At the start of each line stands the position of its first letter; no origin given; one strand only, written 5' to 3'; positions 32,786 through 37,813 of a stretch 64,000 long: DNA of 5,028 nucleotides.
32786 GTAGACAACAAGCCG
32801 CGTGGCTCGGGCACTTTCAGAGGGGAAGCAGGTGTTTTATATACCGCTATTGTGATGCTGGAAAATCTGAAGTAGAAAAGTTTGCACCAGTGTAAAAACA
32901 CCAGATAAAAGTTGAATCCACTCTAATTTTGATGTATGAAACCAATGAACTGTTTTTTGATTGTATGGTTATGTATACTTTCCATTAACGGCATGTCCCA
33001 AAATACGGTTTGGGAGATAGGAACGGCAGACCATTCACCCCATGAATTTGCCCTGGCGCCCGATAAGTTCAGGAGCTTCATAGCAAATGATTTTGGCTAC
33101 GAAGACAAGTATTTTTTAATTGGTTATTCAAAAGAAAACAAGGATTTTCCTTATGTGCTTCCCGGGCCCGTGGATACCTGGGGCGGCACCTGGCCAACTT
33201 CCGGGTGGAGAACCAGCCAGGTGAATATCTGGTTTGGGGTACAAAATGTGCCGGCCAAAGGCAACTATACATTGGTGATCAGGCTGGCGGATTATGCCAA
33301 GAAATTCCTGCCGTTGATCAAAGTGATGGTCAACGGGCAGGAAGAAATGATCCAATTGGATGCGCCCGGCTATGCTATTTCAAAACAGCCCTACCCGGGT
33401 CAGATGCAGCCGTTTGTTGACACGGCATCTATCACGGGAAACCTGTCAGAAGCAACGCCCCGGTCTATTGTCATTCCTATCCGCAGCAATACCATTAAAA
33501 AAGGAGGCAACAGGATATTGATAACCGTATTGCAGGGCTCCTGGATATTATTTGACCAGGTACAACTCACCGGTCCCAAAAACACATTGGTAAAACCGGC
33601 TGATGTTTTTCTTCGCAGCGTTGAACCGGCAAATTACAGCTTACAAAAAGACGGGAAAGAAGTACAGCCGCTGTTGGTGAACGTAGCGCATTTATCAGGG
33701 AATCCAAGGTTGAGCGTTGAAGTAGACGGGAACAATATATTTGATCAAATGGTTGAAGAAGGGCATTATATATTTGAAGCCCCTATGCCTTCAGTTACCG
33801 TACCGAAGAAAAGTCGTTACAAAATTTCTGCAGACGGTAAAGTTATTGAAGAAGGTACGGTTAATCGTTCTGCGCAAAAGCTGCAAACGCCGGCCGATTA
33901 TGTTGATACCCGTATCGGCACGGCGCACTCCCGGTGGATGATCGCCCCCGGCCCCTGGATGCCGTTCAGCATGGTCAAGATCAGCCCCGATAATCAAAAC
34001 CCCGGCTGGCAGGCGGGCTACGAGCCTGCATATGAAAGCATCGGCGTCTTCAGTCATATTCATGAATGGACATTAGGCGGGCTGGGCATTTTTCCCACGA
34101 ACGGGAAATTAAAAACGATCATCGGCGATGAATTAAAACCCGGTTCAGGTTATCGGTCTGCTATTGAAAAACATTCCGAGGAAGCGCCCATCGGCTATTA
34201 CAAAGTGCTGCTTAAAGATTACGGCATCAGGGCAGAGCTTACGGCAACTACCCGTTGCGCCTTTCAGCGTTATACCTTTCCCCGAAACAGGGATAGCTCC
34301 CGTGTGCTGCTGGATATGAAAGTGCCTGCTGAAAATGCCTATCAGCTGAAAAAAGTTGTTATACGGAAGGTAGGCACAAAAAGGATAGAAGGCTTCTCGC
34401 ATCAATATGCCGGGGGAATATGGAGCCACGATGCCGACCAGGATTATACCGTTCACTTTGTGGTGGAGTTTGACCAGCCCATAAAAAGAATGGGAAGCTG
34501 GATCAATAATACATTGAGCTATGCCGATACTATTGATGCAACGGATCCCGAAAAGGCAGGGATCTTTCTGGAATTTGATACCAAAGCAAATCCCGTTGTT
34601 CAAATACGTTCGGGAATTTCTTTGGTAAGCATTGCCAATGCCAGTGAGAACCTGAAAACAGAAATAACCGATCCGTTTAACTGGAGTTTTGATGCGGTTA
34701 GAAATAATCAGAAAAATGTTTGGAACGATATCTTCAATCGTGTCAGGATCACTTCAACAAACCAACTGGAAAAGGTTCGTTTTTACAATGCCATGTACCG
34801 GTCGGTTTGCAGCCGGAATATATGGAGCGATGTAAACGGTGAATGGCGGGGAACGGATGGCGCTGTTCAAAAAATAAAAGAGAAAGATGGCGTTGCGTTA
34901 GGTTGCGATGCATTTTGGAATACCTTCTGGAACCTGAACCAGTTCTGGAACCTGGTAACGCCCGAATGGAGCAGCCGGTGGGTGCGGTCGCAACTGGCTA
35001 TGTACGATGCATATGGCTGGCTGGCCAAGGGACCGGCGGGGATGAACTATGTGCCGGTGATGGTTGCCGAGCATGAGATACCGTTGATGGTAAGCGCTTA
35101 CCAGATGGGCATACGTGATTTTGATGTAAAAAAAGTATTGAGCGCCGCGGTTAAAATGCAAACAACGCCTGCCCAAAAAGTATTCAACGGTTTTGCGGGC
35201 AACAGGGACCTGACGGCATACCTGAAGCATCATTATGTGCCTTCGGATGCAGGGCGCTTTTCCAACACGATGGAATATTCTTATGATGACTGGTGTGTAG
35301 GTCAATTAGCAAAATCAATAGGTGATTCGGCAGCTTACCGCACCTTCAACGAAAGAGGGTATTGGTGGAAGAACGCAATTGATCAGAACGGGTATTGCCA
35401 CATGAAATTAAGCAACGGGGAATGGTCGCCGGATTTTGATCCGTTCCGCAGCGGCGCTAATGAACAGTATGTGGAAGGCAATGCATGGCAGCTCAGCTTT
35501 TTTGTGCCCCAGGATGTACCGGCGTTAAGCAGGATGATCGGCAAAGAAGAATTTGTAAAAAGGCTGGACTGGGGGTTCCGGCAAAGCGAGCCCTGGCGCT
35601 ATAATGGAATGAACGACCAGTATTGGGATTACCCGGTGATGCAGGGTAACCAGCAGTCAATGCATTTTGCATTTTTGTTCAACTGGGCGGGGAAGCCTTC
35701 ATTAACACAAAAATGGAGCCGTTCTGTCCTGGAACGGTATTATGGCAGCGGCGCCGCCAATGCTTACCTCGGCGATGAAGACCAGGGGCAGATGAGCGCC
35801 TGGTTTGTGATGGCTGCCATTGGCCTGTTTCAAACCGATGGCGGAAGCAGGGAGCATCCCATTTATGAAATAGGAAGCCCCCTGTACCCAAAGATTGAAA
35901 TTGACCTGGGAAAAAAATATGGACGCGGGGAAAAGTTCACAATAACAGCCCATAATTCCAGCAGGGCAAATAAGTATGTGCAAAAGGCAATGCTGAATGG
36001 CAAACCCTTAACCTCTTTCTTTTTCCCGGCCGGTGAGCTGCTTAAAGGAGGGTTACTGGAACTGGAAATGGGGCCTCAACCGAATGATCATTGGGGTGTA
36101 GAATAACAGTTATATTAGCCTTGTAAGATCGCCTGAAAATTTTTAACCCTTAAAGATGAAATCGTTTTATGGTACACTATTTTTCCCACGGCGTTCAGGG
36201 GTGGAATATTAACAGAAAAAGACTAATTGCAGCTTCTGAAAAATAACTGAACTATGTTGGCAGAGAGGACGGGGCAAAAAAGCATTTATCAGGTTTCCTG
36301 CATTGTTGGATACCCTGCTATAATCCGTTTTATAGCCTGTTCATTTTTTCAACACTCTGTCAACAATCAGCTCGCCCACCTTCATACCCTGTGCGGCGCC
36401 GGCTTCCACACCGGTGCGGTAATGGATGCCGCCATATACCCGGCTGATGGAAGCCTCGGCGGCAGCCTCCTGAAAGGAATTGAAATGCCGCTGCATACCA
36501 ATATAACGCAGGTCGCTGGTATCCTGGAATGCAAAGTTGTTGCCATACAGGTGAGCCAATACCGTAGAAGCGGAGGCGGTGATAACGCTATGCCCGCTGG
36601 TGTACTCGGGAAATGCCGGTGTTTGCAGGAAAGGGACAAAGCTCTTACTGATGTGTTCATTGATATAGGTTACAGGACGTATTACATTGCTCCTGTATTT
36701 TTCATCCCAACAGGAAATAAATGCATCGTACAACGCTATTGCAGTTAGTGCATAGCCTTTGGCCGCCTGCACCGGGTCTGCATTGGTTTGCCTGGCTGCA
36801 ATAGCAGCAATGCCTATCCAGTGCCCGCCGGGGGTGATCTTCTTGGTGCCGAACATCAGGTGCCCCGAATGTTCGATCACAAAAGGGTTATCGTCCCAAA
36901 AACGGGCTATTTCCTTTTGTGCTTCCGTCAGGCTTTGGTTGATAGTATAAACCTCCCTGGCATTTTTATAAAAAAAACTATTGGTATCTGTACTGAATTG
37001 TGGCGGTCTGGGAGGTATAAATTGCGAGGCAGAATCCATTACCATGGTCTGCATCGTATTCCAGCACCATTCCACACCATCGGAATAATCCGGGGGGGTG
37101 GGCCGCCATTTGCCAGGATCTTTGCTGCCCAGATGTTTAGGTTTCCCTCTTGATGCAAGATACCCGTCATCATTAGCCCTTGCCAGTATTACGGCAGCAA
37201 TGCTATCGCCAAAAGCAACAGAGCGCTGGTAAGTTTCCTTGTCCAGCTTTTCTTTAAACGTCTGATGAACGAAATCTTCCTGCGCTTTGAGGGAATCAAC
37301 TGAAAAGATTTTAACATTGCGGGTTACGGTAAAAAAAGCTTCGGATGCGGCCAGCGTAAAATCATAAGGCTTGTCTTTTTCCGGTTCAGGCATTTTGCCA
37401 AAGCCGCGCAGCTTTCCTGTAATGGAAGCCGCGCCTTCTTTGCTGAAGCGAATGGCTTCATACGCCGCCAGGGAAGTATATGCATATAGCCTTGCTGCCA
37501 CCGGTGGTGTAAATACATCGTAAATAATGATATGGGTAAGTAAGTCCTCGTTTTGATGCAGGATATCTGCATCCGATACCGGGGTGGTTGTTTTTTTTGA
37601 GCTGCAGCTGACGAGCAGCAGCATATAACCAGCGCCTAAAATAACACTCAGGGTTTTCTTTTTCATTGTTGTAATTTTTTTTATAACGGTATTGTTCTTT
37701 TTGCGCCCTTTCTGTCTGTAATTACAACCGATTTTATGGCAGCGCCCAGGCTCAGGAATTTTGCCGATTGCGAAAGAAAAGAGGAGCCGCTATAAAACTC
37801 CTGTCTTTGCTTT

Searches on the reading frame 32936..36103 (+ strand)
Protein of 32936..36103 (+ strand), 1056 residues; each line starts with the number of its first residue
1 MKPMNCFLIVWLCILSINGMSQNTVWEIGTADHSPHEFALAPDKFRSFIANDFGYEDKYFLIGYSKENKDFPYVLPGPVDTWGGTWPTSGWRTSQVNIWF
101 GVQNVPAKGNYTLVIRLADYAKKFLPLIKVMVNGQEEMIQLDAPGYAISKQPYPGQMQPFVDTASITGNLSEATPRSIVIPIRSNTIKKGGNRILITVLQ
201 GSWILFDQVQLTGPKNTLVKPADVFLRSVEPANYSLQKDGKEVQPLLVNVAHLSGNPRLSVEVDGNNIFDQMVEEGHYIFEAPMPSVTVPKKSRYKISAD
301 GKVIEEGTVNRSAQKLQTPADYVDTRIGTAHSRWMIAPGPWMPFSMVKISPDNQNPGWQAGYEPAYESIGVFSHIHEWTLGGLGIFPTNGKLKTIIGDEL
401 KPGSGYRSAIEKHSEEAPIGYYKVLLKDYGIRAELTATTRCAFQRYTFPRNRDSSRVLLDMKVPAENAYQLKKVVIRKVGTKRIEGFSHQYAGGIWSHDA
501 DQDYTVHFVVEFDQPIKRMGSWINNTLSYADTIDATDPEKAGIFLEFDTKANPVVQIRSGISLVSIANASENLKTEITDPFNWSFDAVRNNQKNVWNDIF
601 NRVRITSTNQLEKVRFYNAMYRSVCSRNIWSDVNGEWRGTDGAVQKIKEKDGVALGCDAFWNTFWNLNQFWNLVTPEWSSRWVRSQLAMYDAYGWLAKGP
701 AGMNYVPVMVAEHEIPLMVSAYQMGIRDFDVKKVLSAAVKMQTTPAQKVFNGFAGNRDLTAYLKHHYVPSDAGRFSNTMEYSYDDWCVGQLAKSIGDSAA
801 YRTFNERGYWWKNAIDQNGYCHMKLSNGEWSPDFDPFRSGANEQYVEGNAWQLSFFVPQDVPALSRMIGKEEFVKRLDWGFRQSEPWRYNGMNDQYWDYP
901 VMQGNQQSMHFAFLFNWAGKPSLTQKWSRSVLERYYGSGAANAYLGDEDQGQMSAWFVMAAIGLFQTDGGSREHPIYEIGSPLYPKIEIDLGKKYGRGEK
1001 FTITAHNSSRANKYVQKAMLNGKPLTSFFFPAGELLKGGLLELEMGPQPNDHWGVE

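Call 6: search_protein_families(library=pfam, proteins=[window:32936-36103:+], max_evalue=0.00001)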
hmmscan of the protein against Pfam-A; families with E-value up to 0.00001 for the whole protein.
window:32936-36103:+ (1056 aa): 3 families
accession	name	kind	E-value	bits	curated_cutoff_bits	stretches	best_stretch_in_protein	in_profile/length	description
PF07971.18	Glyco_hydro_92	-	7.1e-131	437.8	24.6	1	568-1047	1-464/464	Glycosyl hydrolase family 92 catalytic domain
PF17678.7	Glyco_hydro_92N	-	1.1e-57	196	34.5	1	322-562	1-236/236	Glycosyl hydrolase family 92 N-terminal domain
PF14683.12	CBM-like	-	8.7e-16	58.7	27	1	24-211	1-160/160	Polysaccharide lyase family 4, domain III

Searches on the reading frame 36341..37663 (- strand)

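Call 20: search_protein_families(library=pfam, proteins=[window:36341-37663:-], max_evalue=0.00001)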
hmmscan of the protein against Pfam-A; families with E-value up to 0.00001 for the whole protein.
window:36341-37663:- (440 aa): 1 family
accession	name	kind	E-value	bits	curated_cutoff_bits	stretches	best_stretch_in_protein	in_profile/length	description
PF01569.27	PAP2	-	1.5e-10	41.4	27.2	1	306-430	6-118/130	PAP2 superfamily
